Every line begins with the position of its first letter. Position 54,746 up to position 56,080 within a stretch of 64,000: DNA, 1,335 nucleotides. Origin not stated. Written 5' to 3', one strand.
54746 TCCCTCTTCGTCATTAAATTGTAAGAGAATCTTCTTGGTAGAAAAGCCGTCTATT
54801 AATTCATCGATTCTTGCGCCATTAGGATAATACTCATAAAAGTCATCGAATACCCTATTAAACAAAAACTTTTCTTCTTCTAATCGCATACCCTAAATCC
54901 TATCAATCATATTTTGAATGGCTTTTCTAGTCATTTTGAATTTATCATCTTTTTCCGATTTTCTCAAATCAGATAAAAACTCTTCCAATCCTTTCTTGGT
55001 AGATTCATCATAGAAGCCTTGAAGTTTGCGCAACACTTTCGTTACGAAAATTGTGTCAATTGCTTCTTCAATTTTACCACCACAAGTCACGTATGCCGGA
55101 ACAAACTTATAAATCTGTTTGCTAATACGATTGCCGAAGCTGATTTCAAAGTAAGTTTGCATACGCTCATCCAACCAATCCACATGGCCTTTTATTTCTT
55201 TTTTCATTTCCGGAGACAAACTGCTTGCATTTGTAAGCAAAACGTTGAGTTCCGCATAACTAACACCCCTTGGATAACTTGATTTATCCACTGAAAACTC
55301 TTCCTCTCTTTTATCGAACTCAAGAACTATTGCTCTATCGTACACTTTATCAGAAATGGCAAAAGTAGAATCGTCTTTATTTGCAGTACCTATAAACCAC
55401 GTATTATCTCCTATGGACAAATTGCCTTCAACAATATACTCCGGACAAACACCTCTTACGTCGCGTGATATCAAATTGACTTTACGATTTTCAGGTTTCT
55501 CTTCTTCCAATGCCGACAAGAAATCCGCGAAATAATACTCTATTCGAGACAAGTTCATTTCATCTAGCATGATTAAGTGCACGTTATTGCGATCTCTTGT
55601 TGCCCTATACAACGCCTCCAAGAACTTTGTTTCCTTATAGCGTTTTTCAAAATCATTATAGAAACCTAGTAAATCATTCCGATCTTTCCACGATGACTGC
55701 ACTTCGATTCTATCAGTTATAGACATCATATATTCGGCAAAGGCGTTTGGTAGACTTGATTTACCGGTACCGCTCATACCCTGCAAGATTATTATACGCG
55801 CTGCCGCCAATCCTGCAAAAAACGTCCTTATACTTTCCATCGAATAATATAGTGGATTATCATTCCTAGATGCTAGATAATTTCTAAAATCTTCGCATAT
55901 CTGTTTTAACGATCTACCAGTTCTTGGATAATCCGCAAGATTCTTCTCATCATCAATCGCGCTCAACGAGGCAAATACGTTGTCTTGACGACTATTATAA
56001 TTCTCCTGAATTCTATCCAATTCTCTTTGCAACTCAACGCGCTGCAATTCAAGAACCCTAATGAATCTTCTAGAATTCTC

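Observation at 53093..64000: Six-gene operon: Ser/Thr kinase, PP2C, Upf1-like helicase, unknown 490-aa protein, coiled-coil McrB-like, zinc-ribbon McrC-like (CoCoNuT/TerY-P-like, with unplaced parts)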

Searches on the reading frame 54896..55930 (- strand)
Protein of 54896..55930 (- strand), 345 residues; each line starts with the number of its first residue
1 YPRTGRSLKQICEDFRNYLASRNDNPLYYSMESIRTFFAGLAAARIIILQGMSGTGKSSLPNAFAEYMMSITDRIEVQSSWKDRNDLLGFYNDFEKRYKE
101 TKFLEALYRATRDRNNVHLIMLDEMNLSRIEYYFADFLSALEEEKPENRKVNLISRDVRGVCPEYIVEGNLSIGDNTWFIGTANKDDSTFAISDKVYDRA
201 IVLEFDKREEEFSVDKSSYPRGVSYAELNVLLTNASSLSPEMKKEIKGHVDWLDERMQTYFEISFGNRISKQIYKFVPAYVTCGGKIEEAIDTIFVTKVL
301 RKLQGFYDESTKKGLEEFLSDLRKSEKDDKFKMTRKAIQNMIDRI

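Call 34: find_homologous_proteins(query=window:54896-55930:-, max_evalue=0.001)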
Query window:54896-55930:- (345 aa): 7979 proteins with E <= 0.001 among 8000 candidates; the best 120 are listed.
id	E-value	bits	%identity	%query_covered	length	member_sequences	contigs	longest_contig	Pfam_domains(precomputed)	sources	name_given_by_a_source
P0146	1.2e-143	497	76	87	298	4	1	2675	-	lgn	-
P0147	7.9e-134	464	63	100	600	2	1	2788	-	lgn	-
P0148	2.8e-125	436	61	98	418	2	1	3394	-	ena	-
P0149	2.9e-116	407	58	100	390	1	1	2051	-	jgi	jgi:MoxR-like ATPase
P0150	2.3e-112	394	54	100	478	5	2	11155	-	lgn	-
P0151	7.4e-112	392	54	100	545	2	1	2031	-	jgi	jgi:hypothetical protein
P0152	7.3e-110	386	53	100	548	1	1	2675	-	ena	-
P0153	1.2e-108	382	54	98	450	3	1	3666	PF13401.13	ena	-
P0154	1.3e-108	381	58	92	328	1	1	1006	-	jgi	jgi:5-methylcytosine-specific restriction endonuclease McrBC GTP-binding regulatory subunit McrB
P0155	3.3e-105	370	51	99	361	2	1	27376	PF07728.21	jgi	jgi:hypothetical protein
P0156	3.3e-105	370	53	98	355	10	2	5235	-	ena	-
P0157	1.4e-97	345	57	90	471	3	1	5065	-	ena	-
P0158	3.0e-96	341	56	85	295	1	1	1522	-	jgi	jgi:hypothetical protein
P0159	1.2e-95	339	48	98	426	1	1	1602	-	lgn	-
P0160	1.2e-89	319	53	87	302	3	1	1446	-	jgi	jgi:hypothetical protein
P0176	2.5e-83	298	45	99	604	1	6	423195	-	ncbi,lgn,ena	-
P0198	2.3e-81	292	44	98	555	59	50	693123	-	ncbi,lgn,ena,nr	ncbi:MAG: hypothetical protein KH436_08240 [Firmicutes bacterium]|nr:hypothetical protein [Bacillota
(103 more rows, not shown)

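Call 38: search_solved_structures(query=A3, max_evalue=0.01, show_alignments=3)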
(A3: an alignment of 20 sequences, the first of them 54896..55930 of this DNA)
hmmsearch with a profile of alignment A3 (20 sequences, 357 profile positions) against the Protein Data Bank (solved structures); distinct sequences matched with E-value up to 0.01: 3.
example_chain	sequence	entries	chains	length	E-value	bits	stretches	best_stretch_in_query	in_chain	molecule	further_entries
6hz4_A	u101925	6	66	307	2.8e-08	36.4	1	36-207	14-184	5-methylcytosine-specific restriction enzyme B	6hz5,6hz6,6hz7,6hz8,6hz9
6ut6_A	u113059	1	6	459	5.8e-08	35.4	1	36-207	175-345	5-methylcytosine-specific restriction enzyme B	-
7vsr_A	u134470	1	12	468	6.1e-08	35.3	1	36-207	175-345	5-methylcytosine-specific restriction enzyme B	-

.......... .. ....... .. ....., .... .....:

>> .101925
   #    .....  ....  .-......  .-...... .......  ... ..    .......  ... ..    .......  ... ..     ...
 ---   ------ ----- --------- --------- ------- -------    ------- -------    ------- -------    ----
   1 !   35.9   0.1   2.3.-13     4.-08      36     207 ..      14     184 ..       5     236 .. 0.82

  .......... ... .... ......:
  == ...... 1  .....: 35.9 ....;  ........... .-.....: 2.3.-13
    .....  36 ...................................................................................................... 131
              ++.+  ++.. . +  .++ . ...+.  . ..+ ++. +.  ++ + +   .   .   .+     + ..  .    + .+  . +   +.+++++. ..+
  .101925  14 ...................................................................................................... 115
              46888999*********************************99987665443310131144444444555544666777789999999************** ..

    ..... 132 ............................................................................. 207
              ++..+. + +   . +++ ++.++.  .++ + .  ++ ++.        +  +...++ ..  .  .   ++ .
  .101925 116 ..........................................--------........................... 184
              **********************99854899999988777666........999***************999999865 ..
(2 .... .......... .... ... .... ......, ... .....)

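Call 60: find_encoding_contigs(protein=P0176, flank=10000, max_places=1)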
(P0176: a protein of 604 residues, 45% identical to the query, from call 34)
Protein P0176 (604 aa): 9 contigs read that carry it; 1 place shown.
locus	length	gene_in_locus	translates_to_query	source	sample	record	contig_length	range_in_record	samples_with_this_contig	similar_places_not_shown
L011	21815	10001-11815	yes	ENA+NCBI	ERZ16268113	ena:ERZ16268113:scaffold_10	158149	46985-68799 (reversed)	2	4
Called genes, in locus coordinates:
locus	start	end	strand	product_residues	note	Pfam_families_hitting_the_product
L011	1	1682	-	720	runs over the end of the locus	PF02518:HATPase_c, PF00204:DNA_gyraseB, PF01751:Toprim, PF00986:DNA_gyraseB_C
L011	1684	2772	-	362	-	PF02463:SMC_N, PF13175:AAA_15, PF13476:AAA_23, PF13304:AAA_21 (faint), PF13558:SbcC_Walker_B (faint)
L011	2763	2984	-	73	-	PF13275:S4_2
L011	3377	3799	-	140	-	-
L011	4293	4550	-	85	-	-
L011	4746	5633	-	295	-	PF13310:Virulence_RhuM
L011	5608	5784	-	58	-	-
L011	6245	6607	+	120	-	PF12840:HTH_20 (weak), PF01022:HTH_5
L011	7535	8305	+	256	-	-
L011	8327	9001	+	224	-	-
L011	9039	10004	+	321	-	-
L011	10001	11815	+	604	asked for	-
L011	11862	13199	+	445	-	-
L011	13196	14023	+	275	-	PF00005:ABC_tran, PF13304:AAA_21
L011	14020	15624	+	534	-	-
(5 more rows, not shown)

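Call 61: find_encoding_contigs(protein=P0198, flank=10000, max_places=1)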
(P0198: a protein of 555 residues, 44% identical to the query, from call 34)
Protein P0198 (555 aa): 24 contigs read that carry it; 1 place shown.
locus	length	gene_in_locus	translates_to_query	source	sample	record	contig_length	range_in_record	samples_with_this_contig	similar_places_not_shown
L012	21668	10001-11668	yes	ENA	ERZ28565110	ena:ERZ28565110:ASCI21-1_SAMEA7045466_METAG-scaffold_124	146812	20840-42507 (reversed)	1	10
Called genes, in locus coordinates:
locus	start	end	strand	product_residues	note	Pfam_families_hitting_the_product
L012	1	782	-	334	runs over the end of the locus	PF06723:MreB_Mbl, PF06277:EutA (weak), PF14450:FtsA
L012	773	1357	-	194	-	PF02545:Maf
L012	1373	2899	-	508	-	PF02541:Ppx-GppA, PF21447:Ppx-GppA_III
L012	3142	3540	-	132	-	PF01925:TauE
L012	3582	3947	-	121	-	PF01925:TauE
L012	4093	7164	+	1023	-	-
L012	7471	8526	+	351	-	PF03033:Glyco_transf_28, PF04101:Glyco_tran_28_C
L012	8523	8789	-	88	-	-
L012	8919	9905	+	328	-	PF02082:Rrf2 (weak), PF08279:HTH_11, PF13412:HTH_24, PF13280:WYL, PF25583:WCX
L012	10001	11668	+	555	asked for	-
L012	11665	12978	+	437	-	PF09823:DUF2357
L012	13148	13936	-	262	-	PF07963:N_methyl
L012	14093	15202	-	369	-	PF00753:Lactamase_B (weak)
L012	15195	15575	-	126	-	PF16403:Bact_surface_Ig-like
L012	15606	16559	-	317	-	PF01210:NAD_Gly3P_dh_N, PF02558:ApbA (weak), PF07479:NAD_Gly3P_dh_C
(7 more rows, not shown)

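Call 62: search_dna_similar(query=window:54896-55930:-, collection=plasmids, mode=protein, max_rows=25, max_evalue=1e-10)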
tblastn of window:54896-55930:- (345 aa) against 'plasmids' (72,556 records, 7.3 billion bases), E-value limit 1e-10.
Records with a match: 258; places in all: 263; records where one place covers at least 80% of the query: 30.
Best place of each record, by identity: <60% 258.
By first word of the organism name: Klebsiella 137; Bacillus 20; Salmonella 14; Escherichia 12; Enterobacter 8; Citrobacter 7; Rhizobium 6; Deinococcus 4; Synechocystis 4; Priestia 3; and 34 more.
By predicted mobility (MOB-suite, as given by PLSDB): non-mobilizable 163; conjugative 52; mobilizable 43.
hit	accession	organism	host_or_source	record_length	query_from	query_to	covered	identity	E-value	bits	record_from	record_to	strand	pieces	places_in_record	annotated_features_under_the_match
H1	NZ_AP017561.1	Pseudanabaena sp. ABRG5-3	-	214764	8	308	87%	41.7%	2e-65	230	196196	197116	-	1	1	hypothetical protein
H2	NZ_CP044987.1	Deinococcus sp. AJ005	single cell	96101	8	308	87%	41.2%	1e-62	223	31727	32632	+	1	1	AAA family ATPase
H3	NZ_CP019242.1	Rhodoferax antarcticus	Whole organism,environment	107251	8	327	93%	38.1%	5e-61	218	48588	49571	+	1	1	AAA family ATPase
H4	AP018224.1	Nostoc linckia NIES-25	-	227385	28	317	84%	40.9%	1e-61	220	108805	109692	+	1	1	hypothetical protein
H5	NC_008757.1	Polaromonas naphthalenivorans CJ2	-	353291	27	313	83%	37.2%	5e-50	186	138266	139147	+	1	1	AAA family ATPase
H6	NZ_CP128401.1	Candidatus Chlorohelix allophototropha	Single colony of Candidatus Chlorohelix ...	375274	28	345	92%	31.9%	2e-34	140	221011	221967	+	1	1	EVE domain-containing protein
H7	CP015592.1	Bacillus cereus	whole organism,garden soil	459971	11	322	90%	32.2%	2e-32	135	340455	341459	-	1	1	none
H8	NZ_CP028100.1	Synechocystis sp. IPPAS B-1465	axenic culture,Synechocystis sp. GT-L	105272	34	318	83%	34.6%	4e-35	142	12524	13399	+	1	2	AAA family ATPase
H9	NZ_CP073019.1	Synechocystis sp. PCC 6803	cell culture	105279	34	318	83%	34.6%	4e-35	142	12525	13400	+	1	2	AAA family ATPase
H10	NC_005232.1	Synechocystis sp. PCC 6803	-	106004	34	318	83%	34.6%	4e-35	142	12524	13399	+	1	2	AAA family ATPase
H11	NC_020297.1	Synechocystis sp. PCC 6803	-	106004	34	318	83%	34.6%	4e-35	142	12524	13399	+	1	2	AAA family ATPase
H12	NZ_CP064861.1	Companilactobacillus futsaii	jamiecosley,whole organism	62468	2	315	91%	31.3%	1e-27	120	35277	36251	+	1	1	AAA family ATPase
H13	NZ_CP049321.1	Caballeronia sp. SBC2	whole organism,soil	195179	4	319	92%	31.0%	1e-28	124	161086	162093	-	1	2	AAA family ATPase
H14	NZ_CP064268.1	Bacillus pseudomycoides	cell culture,Zoo wolf area soil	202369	27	338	90%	30.9%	9e-29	124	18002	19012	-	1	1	AAA family ATPase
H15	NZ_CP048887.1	Priestia megaterium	culture,agricultural soil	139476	23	303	81%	33.7%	4e-32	134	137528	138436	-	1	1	AAA family ATPase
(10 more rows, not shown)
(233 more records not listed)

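Call 63: get_annotated_region(hit=H3, flank=12000)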
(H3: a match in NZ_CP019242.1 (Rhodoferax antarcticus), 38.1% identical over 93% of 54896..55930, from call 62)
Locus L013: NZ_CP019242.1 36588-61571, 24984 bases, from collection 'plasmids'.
description: Rhodoferax antarcticus strain DSMZ24876 plasmid unnamed2
organism: Rhodoferax antarcticus (NCBI taxid 81479)
taxonomy: Bacteria; Pseudomonadota; Betaproteobacteria; Burkholderiales; Comamonadaceae; Rhodoferax; Rhodoferax antarcticus
host: -; source: Whole organism,environment; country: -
typing (MOB-suite, as given by PLSDB): mobilizable; relaxase MOBP
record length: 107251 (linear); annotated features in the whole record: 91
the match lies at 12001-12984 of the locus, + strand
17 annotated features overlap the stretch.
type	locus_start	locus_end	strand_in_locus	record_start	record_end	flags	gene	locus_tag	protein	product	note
CDS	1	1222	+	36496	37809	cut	-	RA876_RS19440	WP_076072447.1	Y-family DNA polymerase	-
CDS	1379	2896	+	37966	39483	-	-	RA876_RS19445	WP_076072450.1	sigma 54-interacting transcriptional regulator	GO:0006355 - regulation of DNA-templated transcription [Evidence IEA]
CDS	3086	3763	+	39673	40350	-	-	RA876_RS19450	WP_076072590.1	VWA domain-containing protein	-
CDS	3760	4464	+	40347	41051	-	-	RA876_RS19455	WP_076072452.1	PP2C family serine/threonine-protein phosphatase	-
CDS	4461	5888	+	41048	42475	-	-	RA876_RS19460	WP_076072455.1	protein kinase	GO:0006468 - protein phosphorylation [Evidence IEA]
CDS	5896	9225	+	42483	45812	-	-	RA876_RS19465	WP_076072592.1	AAA domain-containing protein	-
CDS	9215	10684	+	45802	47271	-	-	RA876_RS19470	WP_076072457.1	hypothetical protein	-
CDS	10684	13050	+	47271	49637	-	-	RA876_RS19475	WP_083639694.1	AAA family ATPase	-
CDS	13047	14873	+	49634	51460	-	-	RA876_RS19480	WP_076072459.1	DUF2357 domain-containing protein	-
CDS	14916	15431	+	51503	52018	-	-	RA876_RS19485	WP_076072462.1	hypothetical protein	-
CDS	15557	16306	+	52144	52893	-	-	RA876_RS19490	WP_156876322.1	hypothetical protein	-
CDS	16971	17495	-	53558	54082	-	-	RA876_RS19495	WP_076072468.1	macro domain-containing protein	-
CDS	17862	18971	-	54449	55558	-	-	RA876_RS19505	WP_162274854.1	hypothetical protein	-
CDS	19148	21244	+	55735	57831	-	-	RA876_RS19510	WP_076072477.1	ATP-binding protein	-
CDS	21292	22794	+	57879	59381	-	-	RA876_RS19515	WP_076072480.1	DUF2779 domain-containing protein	-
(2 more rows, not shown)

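Call 64: get_annotated_region(hit=H2, flank=12000)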
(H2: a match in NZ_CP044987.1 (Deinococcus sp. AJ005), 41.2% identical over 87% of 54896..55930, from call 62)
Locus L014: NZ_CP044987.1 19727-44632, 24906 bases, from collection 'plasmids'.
description: Deinococcus sp. AJ005 plasmid p96k, complete sequence
organism: Deinococcus sp. AJ005 (NCBI taxid 2652443)
taxonomy: Bacteria; Deinococcota; Deinococci; Deinococcales; Deinococcaceae; Deinococcus; Deinococcus sp. AJ005
host: -; source: single cell; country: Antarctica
typing (MOB-suite, as given by PLSDB): non-mobilizable
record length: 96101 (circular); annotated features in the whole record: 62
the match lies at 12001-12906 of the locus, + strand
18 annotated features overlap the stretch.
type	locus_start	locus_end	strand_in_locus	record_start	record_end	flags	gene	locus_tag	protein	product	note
CDS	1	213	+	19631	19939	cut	-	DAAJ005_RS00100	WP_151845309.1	HNH endonuclease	-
CDS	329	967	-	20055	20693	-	-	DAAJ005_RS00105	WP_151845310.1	type IV toxin-antitoxin system AbiEi family antitoxin domain-containing protein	-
CDS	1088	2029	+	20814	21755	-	-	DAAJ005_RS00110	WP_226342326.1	tyrosine-type recombinase/integrase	GO:0015074 - DNA integration [Evidence IEA]; GO:0006310 - DNA recombination [Evidence IEA]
CDS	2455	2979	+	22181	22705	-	-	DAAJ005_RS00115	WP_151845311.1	hypothetical protein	-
CDS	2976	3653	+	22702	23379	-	-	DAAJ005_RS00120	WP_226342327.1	VWA domain-containing protein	-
CDS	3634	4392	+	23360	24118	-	-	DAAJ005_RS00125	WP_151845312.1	protein phosphatase 2C domain-containing protein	-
CDS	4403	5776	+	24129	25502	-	-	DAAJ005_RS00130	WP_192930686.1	hypothetical protein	-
CDS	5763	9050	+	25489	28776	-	-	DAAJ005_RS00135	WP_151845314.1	AAA domain-containing protein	-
CDS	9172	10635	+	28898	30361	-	-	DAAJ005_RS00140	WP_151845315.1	hypothetical protein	-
CDS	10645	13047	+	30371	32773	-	-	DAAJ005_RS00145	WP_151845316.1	AAA family ATPase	-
CDS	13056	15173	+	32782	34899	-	-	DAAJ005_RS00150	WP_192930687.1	DUF2357 domain-containing protein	-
CDS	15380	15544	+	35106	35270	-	-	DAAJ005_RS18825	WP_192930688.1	D-alanyl-D-alanine carboxypeptidase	GO:0006508 - proteolysis [Evidence IEA]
CDS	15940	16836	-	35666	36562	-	-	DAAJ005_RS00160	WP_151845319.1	hypothetical protein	-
CDS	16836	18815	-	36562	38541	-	-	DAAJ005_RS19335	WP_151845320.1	AAA family ATPase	-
CDS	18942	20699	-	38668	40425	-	-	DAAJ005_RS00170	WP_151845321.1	hypothetical protein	-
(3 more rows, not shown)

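Call 87: search_protein_families(library=padloc, proteins=[L013:5896-9222:+, L013:9215-10681:+, L013:10684-13047:+, L013:13047-14870:+, L014:9172-10632:+], max_evalue=0.001)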
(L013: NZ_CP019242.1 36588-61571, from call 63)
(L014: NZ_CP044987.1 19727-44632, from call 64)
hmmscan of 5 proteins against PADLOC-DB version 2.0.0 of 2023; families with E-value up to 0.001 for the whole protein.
L013:5896-9222:+ (1109 aa): 8 families
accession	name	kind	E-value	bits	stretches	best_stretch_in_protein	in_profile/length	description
PDLC03920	MkoA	-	1.1e-91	306.7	1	156-1086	350-1083/1112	-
PDLC03921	MkoA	-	6.5e-71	237.5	2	777-1097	1296-1585/1607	-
PDLC03924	MkoC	-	2.2e-16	57.2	1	778-1098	671-963/1136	-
PDLC05009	PDC-S37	-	2.3e-16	56.8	2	933-1101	1067-1222/1550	-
PDLC04140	mad8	-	7.8e-06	23.6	1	420-476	15-67/314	mads_8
PDLC05065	PDC-S68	-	1.7e-05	20.8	0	776-815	702-743/1221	-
PDLC04173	GajB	-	3.5e-05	21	0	775-814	428-467/471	-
PDLC00915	TRIP13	-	0.00088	16.8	0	433-465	64-96/302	TRIP13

L013:9215-10681:+ (489 aa): 1 family
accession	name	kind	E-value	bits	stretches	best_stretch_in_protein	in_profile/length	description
PDLC03922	MkoB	-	6.5e-07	27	1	21-218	9-196/610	-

L013:10684-13047:+ (788 aa): 1 family
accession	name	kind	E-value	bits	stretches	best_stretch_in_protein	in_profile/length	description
PDLC04547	PDC-M26A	-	8.6e-36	121.7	2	316-591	175-446/724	-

L013:13047-14870:+ (608 aa): 0 families

L014:9172-10632:+ (487 aa): 0 families
